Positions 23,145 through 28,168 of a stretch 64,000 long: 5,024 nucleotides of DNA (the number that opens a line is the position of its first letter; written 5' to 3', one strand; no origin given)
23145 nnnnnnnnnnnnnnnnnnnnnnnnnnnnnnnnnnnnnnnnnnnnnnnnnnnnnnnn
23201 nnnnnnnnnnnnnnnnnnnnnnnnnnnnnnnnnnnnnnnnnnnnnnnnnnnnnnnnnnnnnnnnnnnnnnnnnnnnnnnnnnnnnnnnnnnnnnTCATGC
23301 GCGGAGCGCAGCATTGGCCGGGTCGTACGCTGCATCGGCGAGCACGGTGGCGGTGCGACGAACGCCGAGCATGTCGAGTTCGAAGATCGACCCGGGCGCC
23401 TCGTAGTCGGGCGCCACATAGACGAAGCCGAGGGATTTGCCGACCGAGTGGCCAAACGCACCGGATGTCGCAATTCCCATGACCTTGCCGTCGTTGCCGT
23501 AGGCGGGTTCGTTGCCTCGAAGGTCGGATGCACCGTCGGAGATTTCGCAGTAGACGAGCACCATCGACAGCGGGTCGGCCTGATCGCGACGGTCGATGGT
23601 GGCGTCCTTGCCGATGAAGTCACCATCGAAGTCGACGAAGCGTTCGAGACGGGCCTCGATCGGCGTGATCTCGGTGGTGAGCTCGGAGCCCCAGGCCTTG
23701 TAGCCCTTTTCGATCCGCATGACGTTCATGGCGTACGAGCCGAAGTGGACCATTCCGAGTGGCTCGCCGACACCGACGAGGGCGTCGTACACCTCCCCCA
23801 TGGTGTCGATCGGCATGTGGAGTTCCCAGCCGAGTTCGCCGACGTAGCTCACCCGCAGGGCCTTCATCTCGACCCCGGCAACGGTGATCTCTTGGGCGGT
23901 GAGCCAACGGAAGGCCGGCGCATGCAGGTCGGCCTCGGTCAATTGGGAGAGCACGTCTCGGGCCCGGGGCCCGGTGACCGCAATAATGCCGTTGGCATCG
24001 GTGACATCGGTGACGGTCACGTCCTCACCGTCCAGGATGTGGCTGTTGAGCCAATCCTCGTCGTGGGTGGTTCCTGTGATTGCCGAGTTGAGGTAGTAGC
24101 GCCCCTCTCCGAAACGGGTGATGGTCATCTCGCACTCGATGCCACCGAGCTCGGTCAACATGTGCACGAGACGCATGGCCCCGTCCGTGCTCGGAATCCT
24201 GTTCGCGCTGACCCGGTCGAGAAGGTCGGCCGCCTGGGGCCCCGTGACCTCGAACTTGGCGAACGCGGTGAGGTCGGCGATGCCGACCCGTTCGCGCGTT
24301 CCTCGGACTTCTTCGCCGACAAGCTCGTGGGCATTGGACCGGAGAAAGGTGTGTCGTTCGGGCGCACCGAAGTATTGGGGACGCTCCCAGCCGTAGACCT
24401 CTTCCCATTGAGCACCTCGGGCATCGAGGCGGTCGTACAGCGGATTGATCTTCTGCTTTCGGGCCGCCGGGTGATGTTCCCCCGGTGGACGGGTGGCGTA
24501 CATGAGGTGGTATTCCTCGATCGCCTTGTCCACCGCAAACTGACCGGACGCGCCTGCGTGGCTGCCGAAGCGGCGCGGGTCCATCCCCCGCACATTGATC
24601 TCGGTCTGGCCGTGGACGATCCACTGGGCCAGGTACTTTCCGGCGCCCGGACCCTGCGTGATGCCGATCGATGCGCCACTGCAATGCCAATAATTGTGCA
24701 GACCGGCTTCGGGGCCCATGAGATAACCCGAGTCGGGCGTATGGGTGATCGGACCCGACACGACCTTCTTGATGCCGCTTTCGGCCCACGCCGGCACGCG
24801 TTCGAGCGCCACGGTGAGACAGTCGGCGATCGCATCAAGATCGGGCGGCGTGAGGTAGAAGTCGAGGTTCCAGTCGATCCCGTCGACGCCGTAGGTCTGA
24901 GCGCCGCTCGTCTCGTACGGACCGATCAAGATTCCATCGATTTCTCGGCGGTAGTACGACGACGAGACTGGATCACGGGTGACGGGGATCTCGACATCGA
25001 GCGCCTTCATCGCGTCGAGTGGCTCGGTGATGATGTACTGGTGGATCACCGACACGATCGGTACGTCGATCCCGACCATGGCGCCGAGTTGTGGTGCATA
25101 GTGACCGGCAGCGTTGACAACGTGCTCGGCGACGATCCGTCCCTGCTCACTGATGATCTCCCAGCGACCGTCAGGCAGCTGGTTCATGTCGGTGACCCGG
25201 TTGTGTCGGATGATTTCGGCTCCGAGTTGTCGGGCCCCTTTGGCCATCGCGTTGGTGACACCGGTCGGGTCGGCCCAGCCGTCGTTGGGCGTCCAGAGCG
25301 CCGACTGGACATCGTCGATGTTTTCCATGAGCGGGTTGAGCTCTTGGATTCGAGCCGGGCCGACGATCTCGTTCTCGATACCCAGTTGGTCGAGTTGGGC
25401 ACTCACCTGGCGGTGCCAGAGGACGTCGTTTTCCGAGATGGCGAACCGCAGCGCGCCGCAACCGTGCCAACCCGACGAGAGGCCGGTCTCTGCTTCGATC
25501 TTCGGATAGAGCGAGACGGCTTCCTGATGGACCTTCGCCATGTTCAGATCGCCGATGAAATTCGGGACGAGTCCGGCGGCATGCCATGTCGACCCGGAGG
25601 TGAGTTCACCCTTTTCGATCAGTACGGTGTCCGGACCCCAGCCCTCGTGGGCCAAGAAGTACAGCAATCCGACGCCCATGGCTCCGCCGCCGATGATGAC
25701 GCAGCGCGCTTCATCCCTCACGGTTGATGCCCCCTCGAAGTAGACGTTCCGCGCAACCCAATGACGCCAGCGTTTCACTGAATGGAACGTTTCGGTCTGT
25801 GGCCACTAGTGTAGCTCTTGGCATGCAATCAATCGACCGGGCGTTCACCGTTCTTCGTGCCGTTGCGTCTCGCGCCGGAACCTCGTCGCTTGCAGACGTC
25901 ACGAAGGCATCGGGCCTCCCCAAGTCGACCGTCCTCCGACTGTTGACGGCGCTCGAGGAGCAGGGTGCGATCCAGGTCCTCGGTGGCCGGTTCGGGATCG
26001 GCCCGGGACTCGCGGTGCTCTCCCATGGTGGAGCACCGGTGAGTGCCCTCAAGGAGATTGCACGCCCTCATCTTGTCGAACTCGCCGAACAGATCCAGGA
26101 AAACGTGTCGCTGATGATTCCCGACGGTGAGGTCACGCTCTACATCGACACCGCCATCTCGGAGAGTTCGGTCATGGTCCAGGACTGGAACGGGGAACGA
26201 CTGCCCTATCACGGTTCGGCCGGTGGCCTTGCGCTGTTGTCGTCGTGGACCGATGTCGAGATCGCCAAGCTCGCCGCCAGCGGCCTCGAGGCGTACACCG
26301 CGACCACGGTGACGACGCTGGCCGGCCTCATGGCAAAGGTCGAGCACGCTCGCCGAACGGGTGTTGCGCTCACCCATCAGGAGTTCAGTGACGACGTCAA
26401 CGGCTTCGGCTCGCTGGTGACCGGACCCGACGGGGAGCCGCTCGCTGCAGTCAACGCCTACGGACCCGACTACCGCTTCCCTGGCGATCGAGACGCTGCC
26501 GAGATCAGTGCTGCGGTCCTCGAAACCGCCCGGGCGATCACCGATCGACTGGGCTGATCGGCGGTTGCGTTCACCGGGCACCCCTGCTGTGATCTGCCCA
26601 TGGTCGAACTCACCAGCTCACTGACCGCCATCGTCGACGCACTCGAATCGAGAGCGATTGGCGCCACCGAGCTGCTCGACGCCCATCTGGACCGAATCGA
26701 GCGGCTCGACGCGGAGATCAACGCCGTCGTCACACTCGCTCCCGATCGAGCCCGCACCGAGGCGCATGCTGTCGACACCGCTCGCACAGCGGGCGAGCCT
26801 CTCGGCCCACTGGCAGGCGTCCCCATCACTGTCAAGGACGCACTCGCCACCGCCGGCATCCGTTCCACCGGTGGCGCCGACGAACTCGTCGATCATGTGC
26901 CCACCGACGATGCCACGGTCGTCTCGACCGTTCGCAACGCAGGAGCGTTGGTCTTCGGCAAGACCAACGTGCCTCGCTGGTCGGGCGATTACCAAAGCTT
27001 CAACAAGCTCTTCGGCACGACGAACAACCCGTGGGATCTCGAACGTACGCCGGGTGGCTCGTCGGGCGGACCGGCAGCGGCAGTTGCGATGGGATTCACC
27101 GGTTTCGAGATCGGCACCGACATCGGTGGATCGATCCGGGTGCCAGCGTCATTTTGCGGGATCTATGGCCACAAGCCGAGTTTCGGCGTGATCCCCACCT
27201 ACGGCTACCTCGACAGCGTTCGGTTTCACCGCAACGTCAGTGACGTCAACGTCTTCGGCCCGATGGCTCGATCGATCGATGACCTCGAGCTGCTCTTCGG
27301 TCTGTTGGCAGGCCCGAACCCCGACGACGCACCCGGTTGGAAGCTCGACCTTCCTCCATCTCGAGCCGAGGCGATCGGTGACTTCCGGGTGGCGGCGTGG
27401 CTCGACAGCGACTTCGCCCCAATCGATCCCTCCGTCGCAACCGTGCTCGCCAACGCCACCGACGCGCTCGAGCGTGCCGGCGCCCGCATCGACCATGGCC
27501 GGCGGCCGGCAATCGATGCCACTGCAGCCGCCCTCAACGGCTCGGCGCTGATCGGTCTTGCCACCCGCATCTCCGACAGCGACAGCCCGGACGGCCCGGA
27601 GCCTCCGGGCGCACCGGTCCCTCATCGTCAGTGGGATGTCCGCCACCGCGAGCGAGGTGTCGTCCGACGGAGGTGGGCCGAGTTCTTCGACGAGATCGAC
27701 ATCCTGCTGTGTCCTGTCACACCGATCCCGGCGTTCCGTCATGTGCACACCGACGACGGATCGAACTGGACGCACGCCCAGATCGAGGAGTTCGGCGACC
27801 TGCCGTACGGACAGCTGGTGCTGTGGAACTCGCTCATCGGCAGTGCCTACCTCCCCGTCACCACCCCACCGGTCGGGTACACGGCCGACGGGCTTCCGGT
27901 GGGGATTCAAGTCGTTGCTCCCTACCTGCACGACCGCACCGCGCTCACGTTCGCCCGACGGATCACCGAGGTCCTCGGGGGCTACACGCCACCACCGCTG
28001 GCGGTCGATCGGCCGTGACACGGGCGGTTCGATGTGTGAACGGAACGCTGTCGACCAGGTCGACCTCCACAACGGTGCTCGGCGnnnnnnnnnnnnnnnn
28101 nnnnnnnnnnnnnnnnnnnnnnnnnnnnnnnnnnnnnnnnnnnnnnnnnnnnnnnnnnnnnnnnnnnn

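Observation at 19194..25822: MttB-family methyltransferase operon without any corrinoid partner, coupled to a THF-dependent DMGDH-type flavoprotein and followed by an LLM oxidoreductase plus an orphan ferredoxin/ferredoxin-reductase pair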

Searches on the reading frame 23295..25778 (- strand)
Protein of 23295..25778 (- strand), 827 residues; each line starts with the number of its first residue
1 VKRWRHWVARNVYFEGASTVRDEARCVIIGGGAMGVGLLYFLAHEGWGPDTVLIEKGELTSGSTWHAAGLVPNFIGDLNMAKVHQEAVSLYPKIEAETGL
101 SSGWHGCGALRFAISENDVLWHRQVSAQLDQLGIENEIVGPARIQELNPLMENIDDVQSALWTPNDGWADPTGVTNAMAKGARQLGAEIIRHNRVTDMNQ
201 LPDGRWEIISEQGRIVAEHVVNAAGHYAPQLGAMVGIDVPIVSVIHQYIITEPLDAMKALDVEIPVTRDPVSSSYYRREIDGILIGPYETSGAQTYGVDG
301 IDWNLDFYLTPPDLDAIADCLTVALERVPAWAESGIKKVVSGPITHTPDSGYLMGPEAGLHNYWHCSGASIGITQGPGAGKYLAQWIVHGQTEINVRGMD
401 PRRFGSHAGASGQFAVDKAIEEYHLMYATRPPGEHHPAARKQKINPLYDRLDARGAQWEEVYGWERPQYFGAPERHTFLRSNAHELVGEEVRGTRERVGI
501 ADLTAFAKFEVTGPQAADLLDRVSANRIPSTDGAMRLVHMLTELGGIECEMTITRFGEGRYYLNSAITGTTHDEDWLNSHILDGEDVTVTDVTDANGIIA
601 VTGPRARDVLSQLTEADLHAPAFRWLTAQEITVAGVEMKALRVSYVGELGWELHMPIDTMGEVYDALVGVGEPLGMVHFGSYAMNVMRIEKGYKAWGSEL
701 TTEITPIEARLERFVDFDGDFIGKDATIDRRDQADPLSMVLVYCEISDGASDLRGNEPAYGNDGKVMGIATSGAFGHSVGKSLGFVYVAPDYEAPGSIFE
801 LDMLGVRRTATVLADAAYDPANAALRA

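Call 5: search_protein_families(library=pfam, proteins=[window:23295-25778:-])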
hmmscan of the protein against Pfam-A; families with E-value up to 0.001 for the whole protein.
window:23295-25778:- (827 aa): 4 families
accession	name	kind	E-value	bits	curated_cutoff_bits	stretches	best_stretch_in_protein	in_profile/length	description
PF01571.26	GCV_T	-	6e-74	249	25.6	1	447-713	1-254/255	Aminomethyltransferase folate-binding domain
PF01266.30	DAO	-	2.1e-61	208.8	27.9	1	26-386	2-353/353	FAD dependent oxidoreductase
PF08669.17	GCV_T_C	-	7.7e-15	55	25.9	1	741-819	3-80/80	Glycine cleavage T-protein C-terminal barrel domain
PF16350.10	FAO_M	-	1.1e-07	32.4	27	1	389-443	1-54/56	FAD dependent oxidoreductase central domain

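Call 6: search_protein_families(library=ncbifam, proteins=[window:23295-25778:-])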
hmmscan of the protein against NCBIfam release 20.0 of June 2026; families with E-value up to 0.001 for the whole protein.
window:23295-25778:- (827 aa): 22 families
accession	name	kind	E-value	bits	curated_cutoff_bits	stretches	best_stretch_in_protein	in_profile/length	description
TIGR01372.1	soxA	subfamily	1.1e-53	182.3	1164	1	433-824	601-993/996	sarcosine oxidase subunit alpha family protein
NF001567.0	PRK00389.1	subfamily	2e-40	138.8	300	1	444-815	5-350/359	glycine cleavage system aminomethyltransferase GcvT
TIGR00528.1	gcvT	equivalog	5.2e-35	121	235.85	1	445-801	4-343/362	glycine cleavage system aminomethyltransferase GcvT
NF053776.1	TmaoDeMthMsil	equivalog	1.3e-34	119.8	1100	1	489-826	420-762/763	trimethylamine N-oxide demethylase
NF010093.0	PRK13579.1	equivalog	4.6e-31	107.9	459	1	446-812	13-358/371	glycine cleavage system aminomethyltransferase GcvT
TIGR02352.1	thiamin_ThiO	equivalog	1.3e-22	80.4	250.8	1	27-235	2-214/351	glycine oxidase ThiO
TIGR01373.1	soxB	subfamily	3.9e-20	72.1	529.45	1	25-403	32-398/407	sarcosine oxidase subunit beta family protein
NF009133.0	PRK12486.1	equivalog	4.9e-16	58.6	410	1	481-802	38-353/369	dimethylsulfoniopropionate demethylase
NF008425.0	PRK11259.1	equivalog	9.8e-16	57.7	257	1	25-234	6-211/377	N-methyl-L-tryptophan oxidase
TIGR03377.1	glycerol3P_GlpA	equivalog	1.5e-14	53.4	552.8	1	26-242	2-218/530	anaerobic glycerol-3-phosphate dehydrogenase subunit GlpA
NF001933.0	PRK00711.1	subfamily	2.5e-13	49.9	383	1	108-255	136-283/429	D-amino acid dehydrogenase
NF002480.1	PRK01747.1-1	equivalog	1.3e-12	46.9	540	1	6-232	231-456/645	bifunctional tRNA (5-methylaminomethyl-2-thiouridine)(34)-methyltransferase MnmC2/FAD-dependent 5-carboxymethylaminomethyl-2-thiouridine(34)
TIGR03197.1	MnmC_Cterm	equivalog_domain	2.2e-12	46.7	174.2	1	27-233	3-208/400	FAD-dependent 5-carboxymethylaminomethyl-2-thiouridine(34) oxidoreductase MnmC1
NF047633.1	SyrngDmethDesA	equivalog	1.6e-11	43.4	800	1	600-693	158-249/453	syringate O-demethylase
NF050086.1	pipecolate_AmaA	exception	4e-10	38.9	600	1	24-259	26-266/425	L-pipecolate oxidase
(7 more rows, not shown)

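Call 53: search_solved_structures(query=window:23295-25778:-, max_evalue=1e-10)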
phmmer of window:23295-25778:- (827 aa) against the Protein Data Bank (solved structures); distinct sequences matched with E-value up to 1e-10: 25.
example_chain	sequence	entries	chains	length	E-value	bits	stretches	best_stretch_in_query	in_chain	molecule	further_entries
5l46_A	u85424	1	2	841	9.6e-167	560.4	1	20-815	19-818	Dimethylglycine dehydrogenase, mitochondrial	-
4pab_A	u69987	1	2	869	5.1e-165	554.7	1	21-815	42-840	Dimethylglycine dehydrogenase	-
4p9s_A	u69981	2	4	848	6.2e-165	554.4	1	21-815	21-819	Dimethylglycine dehydrogenase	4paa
1pj5_A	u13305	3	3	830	2.7e-87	297.6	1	24-826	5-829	N,N-dimethylglycine oxidase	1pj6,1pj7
3gsi_A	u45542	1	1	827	1.1e-86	295.6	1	25-826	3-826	N,N-dimethylglycine oxidase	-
1vrq_A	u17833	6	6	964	1e-32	117.1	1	433-733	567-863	Sarcosine oxidase alpha subunit | Subunit alpha of sarcosine oxidase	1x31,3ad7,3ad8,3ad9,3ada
1woo_A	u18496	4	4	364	1.6e-31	113.1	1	445-790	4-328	Aminomethyltransferase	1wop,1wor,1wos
2gag_A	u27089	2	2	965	1.9e-31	112.9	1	451-802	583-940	heterotetrameric sarcosine oxidase alpha-subunit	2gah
1yx2_A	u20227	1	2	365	3e-29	105.6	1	445-803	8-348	Aminomethyltransferase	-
1y56_B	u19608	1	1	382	1.7e-28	103.1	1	22-405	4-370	sarcosine oxidase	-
1v5v_A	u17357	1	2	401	6.4e-23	84.7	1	487-822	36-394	aminomethyltransferase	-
9q5a_A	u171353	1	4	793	2.2e-19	72.9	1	488-748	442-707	Trimethylamine N-oxide Demethylase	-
9q59_A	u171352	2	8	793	2.3e-19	72.9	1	488-748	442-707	trimethylamine N-oxide demethylase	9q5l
1vlo_A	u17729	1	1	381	1.6e-16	63.5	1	436-788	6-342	Aminomethyltransferase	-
2gag_B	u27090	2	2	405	1e-15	60.9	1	26-392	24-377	heterotetrameric sarcosine oxidase beta-subunit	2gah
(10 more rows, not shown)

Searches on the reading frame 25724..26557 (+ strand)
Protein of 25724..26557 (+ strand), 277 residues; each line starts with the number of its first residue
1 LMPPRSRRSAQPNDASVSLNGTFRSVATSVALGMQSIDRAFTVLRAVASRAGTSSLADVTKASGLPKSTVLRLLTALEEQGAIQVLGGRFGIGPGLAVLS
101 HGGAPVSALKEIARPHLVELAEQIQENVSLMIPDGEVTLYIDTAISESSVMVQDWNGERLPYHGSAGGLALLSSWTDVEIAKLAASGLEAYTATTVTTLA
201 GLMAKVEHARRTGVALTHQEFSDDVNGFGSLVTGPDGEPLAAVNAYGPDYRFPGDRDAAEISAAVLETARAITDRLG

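Call 5: search_protein_families(library=pfam, proteins=[window:25724-26557:+])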
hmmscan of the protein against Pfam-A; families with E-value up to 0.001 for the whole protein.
window:25724-26557:+ (277 aa): 3 families
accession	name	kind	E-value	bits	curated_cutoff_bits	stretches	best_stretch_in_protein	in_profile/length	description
PF01614.24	IclR_C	-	1.2e-23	84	24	1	109-272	9-172/174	Bacterial transcriptional regulator IclR C-terminal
PF09339.16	HTH_IclR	-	1.3e-13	50.9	22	1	36-84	1-49/52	IclR helix-turn-helix domain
PF12802.13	MarR_2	-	0.0003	21.3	27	1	39-83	6-50/61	MarR family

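Call 6: search_protein_families(library=ncbifam, proteins=[window:25724-26557:+])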
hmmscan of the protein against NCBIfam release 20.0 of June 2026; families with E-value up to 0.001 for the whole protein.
window:25724-26557:+ (277 aa): 8 families
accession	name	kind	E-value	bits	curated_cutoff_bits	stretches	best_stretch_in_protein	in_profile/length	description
NF045644.1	TransRegBhcR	equivalog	5.3e-31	107.9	350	1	31-277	19-266/267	HTH-type transcriptional regulator BhcR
TIGR02431.1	pcaR_pcaU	subfamily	9.8e-30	103.7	284.75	1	34-274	5-246/248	beta-ketoadipate pathway transcriptional regulators, PcaR/PcaU/PobR family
NF008601.2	PRK11569.1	equivalog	1.3e-23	83.5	380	1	29-275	21-271/276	glyoxylate bypass operon transcriptional repressor IclR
NF007548.0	PRK10163.1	equivalog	4.4e-21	75.2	406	1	31-277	18-266/271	HTH-type transcriptional repressor AllR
NF011671.1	PRK15090.1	equivalog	2.7e-10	39.9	275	1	34-277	10-254/256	DNA-binding transcriptional regulator KdgR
NF007339.0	PRK09834.1-1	equivalog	5.5e-10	39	299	1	24-174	10-162/271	DNA-binding transcriptional regulator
NF007342.0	PRK09834.1-4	equivalog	4.6e-09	35.7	251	1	31-225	8-206/263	DNA-binding transcriptional regulator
NF007341.0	PRK09834.1-3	equivalog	2.7e-08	33.3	269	1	35-223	8-204/274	DNA-binding transcriptional regulator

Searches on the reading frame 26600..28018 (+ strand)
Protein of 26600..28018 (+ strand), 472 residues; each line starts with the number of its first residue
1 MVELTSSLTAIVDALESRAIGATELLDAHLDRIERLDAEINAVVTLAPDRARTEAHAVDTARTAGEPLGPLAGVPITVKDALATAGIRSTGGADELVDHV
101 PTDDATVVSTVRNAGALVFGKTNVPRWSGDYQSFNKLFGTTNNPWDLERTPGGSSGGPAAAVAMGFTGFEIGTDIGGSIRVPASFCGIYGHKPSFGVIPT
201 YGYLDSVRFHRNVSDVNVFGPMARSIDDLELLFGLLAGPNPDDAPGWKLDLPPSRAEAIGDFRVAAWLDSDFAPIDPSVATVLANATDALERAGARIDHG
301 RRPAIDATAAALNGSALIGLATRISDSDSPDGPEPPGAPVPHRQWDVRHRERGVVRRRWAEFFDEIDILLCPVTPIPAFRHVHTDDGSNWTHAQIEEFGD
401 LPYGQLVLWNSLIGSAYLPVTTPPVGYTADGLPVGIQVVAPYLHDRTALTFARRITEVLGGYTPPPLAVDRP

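Call 5: search_protein_families(library=pfam, proteins=[window:26600-28018:+])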
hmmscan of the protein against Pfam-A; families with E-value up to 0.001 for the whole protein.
window:26600-28018:+ (472 aa): 1 family
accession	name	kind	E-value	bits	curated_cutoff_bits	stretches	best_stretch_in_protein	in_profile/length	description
PF01425.27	Amidase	-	8.3e-99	332.1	27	2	24-311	1-286/445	Amidase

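Call 6: search_protein_families(library=ncbifam, proteins=[window:26600-28018:+])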
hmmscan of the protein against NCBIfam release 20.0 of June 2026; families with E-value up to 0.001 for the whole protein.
window:26600-28018:+ (472 aa): 26 families (the best 25 are shown)
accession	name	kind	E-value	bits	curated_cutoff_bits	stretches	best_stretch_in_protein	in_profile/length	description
NF004816.0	PRK06170.1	equivalog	7.7e-138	460.2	503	2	7-311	13-318/493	amidase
NF005687.0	PRK07487.1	subfamily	3.9e-82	276.5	428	1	9-458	11-455/468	amidase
NF004815.0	PRK06169.1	equivalog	3e-72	243.7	506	1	9-460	13-460/471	amidase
NF006631.0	PRK09201.1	equivalog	1.6e-69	234.9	461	1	7-455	8-451/466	AtzE family amidohydrolase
NF005686.0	PRK07486.1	subfamily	2.5e-69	234.2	465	1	9-298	17-306/486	amidase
NF005688.0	PRK07488.1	equivalog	1.5e-68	231.9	532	2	5-297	10-284/474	indoleacetamide hydrolase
NF005450.0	PRK07042.1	equivalog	1.9e-68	231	458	2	8-299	9-293/464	amidase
TIGR02715.1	amido_AtzE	subfamily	4.9e-68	230.1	425.75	1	9-455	3-444/452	AtzE family amidohydrolase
TIGR00132.1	gatA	equivalog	2.1e-60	204.8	481.1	2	14-306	4-290/466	Asp-tRNA(Asn)/Glu-tRNA(Gln) amidotransferase subunit GatA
NF009119.0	PRK12470.1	equivalog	6.9e-59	200.1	498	1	15-455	18-448/462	amidase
NF004717.0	PRK06061.1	equivalog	1.1e-56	192.6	498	1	6-457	17-465/483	amidase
NF005565.0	PRK07235.1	subfamily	2.9e-48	164.8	545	1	15-297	33-313/506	amidase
NF005460.0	PRK07056.1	subfamily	1.7e-46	159.1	447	1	5-309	7-301/457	amidase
NF006006.0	PRK08137.1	equivalog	2.8e-44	151.8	534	1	10-250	38-280/529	amidase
NF006043.0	PRK08186.1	subfamily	3.7e-43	147.8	487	1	6-316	7-307/600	allophanate hydrolase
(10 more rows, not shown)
